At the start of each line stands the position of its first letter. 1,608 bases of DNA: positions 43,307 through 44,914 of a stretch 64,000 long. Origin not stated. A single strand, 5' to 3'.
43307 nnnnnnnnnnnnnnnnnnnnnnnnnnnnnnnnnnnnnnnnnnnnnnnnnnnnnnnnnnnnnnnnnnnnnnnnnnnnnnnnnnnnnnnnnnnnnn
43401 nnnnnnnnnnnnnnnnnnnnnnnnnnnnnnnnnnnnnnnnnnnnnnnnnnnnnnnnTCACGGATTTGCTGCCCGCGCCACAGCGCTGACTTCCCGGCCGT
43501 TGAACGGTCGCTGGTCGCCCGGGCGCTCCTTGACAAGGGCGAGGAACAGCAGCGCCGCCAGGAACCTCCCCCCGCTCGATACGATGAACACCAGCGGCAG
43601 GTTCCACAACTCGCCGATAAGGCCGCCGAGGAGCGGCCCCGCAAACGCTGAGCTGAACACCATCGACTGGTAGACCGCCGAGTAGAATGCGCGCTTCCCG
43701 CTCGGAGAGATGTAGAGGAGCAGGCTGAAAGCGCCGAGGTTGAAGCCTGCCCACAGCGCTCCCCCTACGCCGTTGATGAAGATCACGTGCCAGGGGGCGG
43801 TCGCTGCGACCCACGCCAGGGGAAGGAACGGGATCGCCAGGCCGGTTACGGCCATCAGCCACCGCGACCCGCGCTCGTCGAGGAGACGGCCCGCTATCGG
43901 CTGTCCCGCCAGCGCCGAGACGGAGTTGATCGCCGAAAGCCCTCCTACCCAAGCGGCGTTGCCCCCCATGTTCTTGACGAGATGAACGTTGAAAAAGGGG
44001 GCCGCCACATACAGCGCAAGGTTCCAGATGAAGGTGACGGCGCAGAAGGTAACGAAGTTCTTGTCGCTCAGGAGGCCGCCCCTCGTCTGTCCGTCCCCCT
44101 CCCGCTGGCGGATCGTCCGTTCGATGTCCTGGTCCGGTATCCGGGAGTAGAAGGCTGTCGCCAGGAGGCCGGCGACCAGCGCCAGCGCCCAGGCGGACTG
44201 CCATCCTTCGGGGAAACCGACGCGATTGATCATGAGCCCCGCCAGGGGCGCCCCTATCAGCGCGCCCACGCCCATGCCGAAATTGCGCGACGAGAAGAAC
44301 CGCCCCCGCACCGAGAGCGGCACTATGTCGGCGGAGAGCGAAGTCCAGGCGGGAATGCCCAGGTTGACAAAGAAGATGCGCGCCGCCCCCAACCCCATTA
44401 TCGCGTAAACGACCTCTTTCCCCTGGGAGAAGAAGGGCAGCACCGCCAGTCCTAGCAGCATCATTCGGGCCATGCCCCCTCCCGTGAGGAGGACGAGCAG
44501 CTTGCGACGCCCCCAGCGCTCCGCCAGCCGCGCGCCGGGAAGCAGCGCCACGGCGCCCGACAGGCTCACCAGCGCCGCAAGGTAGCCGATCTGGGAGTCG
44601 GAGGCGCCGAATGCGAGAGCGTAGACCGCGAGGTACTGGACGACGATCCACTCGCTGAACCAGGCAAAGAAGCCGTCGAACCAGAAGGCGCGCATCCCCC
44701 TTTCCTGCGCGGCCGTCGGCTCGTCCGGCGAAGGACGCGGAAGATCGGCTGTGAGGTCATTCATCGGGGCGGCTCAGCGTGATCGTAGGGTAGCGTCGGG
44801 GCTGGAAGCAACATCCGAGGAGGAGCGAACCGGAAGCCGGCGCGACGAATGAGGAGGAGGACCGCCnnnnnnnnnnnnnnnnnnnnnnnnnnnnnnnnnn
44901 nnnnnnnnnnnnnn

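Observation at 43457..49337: LivJ-type binding lipoprotein translationally coupled to an MMPL (RND) exporter, with a glutaminyl cyclase upstream and an MFS transporter downstream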

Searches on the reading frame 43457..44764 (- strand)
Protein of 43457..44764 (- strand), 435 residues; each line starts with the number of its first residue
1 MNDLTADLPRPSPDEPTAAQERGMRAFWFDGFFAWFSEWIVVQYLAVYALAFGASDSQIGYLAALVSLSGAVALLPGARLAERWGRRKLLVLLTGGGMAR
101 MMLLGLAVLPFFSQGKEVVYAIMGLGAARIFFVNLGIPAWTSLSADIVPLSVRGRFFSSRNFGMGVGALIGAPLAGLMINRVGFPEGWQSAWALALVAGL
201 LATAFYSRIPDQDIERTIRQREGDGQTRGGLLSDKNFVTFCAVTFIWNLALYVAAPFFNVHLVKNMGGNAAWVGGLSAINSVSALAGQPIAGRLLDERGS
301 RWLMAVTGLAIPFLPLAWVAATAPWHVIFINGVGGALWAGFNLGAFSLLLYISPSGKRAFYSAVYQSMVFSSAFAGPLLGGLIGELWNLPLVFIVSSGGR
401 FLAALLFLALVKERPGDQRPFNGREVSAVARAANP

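Call 6: search_protein_families(library=pfam, proteins=[window:43457-44764:-], max_evalue=0.01)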
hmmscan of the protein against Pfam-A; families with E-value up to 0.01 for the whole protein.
window:43457-44764:- (435 aa): 3 families
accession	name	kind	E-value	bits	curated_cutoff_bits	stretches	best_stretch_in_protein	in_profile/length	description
PF07690.21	MFS_1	-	2.1e-42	145.7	33.4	2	31-338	5-311/347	Major Facilitator Superfamily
PF12832.13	MFS_1_like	-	3.3e-13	49.9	25.2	1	154-393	125-371/373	MFS_1 like family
PF00083.30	Sugar_tr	-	0.00028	20.3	22.3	1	53-196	285-428/452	Sugar (and other) transporter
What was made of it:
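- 43457..44764 (-): 12-TM MFS transporter 102 nt downstream of the MMPL. It is a neighbour and is not conserved as an orthologue. Pfam MFS_1 2e-42 (call 6).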

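Call 7: search_protein_families(library=ncbifam, proteins=[window:43457-44764:-], max_evalue=0.01)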
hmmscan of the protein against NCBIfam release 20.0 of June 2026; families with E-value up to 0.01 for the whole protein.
window:43457-44764:- (435 aa): 10 families
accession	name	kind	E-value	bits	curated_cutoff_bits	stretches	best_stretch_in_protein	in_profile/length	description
NF033135.1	cmx_cmrA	equivalog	1.4e-09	37.5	400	1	144-396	116-362/374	Cmx/CmrA family chloramphenicol efflux MFS transporter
TIGR00893.1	2A0114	subfamily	1.5e-09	37.3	395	3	151-293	114-273/399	D-galactonate transporter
NF003477.0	PRK05122.1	subfamily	3.8e-07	29.1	374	1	237-314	19-95/404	MFS transporter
NF012177.1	tet_MFS_42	exception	8.9e-07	28.5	850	1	250-405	15-169/411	tetracycline efflux MFS transporter Tet(42)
TIGR00880.1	2_A_01_02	superfamily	3.2e-06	27.3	131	1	281-408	8-137/141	multidrug resistance protein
TIGR00900.1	2A0121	subfamily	4.7e-06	26.2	319.6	1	45-183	237-364/364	H+ Antiporter protein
NF007077.0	PRK09528.1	subfamily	0.00017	20.3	429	1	232-316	8-94/421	galactoside permease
TIGR00711.1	efflux_EmrB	subfamily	0.00026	19.8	230.2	1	234-313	254-332/485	DHA2 family efflux MFS transporter permease subunit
NF041040.1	FslB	exception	0.00045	19.3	600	1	238-410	10-182/417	rhizoferrin export MFS transporter FslB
TIGR00899.1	2A0120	subfamily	0.0042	16.2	522.3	0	136-411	104-373/375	sugar efflux transporter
